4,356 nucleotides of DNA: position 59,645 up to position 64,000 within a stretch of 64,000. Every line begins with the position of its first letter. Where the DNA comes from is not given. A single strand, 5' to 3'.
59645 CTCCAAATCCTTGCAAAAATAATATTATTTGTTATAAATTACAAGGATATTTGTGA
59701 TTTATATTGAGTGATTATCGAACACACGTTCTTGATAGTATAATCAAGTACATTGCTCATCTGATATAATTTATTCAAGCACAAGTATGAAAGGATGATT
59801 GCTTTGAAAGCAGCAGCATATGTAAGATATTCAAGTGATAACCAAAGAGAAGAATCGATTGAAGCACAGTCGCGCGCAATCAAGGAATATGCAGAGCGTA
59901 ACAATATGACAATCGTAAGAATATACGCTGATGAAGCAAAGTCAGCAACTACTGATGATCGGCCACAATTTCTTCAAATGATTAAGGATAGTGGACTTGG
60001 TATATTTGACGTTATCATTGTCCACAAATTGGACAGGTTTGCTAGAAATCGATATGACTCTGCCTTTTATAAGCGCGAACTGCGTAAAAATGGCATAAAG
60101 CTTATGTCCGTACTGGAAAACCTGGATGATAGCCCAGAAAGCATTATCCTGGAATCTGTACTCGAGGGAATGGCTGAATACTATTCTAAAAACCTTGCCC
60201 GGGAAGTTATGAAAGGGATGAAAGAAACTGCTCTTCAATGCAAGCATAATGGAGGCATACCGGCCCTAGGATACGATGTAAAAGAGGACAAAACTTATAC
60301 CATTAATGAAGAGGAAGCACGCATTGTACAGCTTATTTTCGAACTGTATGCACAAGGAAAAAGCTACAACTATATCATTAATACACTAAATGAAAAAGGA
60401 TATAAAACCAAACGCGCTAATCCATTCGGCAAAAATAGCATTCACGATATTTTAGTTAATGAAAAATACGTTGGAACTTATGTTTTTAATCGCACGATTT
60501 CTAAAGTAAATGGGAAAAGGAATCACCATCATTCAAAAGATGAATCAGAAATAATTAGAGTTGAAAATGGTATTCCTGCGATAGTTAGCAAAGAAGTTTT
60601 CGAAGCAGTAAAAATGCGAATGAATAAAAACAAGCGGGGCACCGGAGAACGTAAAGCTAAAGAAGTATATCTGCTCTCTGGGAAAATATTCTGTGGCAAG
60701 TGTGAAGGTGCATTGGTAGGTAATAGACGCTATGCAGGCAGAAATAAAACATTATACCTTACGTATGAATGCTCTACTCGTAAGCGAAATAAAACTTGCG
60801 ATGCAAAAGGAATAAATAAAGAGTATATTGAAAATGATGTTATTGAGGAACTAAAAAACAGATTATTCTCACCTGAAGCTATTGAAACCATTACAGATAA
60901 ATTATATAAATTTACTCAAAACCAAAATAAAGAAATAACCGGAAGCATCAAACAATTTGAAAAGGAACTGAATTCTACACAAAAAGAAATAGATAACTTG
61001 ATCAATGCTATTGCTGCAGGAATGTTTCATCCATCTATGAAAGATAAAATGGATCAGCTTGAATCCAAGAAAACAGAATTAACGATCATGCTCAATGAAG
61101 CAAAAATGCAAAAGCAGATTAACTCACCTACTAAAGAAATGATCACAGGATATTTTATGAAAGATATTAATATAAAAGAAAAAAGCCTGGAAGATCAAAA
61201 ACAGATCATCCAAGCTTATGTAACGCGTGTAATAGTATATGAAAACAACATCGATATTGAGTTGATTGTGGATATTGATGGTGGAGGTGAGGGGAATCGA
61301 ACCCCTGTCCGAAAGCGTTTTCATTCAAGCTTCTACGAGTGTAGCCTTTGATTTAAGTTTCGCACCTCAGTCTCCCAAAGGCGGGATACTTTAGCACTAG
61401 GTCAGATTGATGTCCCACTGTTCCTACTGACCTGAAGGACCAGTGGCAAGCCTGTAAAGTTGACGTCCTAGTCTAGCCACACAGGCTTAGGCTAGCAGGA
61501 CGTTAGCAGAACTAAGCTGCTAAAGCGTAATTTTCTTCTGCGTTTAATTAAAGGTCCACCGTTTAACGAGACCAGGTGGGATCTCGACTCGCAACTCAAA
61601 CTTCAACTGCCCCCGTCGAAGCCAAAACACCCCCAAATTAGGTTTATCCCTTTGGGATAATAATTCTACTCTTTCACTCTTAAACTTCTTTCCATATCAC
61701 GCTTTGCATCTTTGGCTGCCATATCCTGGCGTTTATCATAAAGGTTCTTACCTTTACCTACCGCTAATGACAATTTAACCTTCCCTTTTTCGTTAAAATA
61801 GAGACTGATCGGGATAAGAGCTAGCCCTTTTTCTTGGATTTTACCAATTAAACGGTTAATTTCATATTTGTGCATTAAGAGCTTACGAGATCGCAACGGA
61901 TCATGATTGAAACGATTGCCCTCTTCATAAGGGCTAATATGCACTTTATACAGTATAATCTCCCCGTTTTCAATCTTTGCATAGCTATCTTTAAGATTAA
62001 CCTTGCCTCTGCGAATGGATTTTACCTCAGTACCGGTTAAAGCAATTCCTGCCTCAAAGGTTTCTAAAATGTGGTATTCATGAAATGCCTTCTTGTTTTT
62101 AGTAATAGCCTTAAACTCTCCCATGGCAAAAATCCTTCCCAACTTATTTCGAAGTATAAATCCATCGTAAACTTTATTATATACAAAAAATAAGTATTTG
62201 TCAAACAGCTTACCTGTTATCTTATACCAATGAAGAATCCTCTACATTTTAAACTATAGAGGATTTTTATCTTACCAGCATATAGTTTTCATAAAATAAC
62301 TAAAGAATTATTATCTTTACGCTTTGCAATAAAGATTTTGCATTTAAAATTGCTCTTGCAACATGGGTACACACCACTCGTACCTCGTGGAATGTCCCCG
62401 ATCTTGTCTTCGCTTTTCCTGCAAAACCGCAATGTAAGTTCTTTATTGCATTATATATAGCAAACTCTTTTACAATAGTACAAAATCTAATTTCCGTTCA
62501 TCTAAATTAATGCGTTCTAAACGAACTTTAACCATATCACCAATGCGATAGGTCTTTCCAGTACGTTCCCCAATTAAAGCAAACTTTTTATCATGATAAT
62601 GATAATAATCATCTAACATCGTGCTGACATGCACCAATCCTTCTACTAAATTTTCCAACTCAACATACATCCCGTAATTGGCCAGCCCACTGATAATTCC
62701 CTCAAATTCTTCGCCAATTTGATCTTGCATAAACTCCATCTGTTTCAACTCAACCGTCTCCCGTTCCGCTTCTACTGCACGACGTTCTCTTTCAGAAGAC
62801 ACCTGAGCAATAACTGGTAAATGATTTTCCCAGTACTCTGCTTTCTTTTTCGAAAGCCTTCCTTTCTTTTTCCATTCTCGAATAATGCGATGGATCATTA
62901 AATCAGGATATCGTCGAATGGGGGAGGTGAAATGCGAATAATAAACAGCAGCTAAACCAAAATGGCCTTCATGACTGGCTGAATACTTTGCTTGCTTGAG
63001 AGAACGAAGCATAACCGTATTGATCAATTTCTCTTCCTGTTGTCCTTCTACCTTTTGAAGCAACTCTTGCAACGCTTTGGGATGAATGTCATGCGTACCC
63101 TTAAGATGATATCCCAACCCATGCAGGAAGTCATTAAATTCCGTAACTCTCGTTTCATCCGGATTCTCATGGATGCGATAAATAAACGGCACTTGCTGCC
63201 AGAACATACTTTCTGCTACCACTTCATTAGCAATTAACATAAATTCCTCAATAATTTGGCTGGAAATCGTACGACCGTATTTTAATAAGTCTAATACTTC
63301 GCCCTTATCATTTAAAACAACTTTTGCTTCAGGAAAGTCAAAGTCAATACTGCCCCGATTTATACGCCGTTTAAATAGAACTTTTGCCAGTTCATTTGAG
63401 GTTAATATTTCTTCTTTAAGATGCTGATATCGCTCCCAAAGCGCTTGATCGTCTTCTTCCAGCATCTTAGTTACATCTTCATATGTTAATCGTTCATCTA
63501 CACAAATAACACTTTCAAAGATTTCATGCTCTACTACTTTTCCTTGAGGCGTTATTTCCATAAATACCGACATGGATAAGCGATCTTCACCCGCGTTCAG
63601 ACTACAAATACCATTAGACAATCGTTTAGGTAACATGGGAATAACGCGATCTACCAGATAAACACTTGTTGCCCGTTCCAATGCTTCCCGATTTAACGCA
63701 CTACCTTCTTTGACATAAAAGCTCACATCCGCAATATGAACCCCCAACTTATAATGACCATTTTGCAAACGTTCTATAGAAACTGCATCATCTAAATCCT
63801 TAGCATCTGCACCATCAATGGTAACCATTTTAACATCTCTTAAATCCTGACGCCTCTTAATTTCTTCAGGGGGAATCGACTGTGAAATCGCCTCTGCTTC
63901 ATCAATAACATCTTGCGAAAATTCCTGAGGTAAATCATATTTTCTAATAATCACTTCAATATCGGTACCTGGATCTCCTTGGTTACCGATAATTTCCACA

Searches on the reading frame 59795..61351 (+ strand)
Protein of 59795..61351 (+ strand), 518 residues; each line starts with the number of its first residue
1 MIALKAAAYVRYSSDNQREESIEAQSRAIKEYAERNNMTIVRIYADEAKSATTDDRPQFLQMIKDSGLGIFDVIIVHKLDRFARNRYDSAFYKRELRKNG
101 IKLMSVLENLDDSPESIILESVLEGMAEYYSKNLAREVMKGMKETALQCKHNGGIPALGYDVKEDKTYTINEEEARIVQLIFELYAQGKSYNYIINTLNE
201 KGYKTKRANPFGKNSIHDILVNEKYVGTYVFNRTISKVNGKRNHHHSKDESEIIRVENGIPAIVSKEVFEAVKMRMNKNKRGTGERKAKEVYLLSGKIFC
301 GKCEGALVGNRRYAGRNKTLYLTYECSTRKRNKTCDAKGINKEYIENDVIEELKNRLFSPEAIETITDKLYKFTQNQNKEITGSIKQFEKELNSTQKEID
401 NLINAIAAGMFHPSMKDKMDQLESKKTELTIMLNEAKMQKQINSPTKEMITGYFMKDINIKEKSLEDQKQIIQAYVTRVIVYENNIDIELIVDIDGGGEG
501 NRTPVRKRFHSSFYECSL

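Call 17: search_protein_families(library=ncbifam, proteins=[window:59795-61351:+], max_evalue=0.01)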
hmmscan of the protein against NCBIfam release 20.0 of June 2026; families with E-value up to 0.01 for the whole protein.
window:59795-61351:+ (518 aa): 5 families
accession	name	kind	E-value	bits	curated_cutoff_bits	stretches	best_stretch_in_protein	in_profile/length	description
NF047343.1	SCCmet_CcrB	equivalog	2.2e-51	175.2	900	1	6-477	9-485/542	cassette chromosome recombinase CcrB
NF041201.1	recomb_XisF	equivalog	2.6e-37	128.9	375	1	8-481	3-462/465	fdxN element excision recombinase XisF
NF047344.1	SCCmet_CcrA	equivalog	6.7e-30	104.6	700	1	5-476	3-432/442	cassette chromosome recombinase CcrA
NF047347.1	SCCmet_CcrC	equivalog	7e-30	104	900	1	5-444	4-460/558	cassette chromosome recombinase CcrC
NF033518.0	transpos_IS607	equivalog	2.8e-09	36.8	110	1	5-115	55-160/187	IS607 family transposase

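Call 88: search_protein_families(library=pfam, proteins=[window:59795-61351:+], max_evalue=0.01)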
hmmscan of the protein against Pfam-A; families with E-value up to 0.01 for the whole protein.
window:59795-61351:+ (518 aa): 4 families
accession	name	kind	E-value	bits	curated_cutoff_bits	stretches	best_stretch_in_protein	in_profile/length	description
PF00239.26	Resolvase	-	6.7e-29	101.3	23.3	1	6-147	1-141/145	Resolvase, N terminal domain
PF07508.19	Recombinase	-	1e-24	87.2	21.1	1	172-279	1-102/102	Recombinase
PF13408.12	Zn_ribbon_recom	-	6.3e-14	52.5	25.3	1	293-354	1-58/58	Recombinase zinc beta ribbon domain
PF04012.17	PspA_IM30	-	0.0066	16.5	33.9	0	377-450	92-159/220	PspA/IM30 family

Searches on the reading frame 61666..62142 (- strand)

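Call 77: search_protein_families(library=pfam, proteins=[window:61666-62142:-], max_evalue=0.0001)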
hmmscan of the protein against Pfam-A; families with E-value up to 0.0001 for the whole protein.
window:61666-62142:- (158 aa): 1 family
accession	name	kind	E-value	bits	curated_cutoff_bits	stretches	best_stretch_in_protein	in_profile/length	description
PF01668.23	SmpB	-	1.3e-61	207.2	27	1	13-155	1-142/143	SmpB protein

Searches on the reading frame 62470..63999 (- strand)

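Call 77: search_protein_families(library=pfam, proteins=[window:62470-63999:-], max_evalue=0.0001)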
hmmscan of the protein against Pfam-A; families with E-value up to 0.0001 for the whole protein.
window:62470-63999:- (509 aa): 3 families
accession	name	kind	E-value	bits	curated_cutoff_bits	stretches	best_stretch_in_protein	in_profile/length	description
PF00773.25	RNB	-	3.1e-113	378.8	29.3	1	50-377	1-324/326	RNB domain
PF00575.29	S1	-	2.1e-12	47.7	22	1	426-506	2-71/74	S1 RNA binding domain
PF17876.7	CSD2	-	7.3e-08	32.8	26.2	1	2-28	48-74/74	Cold shock domain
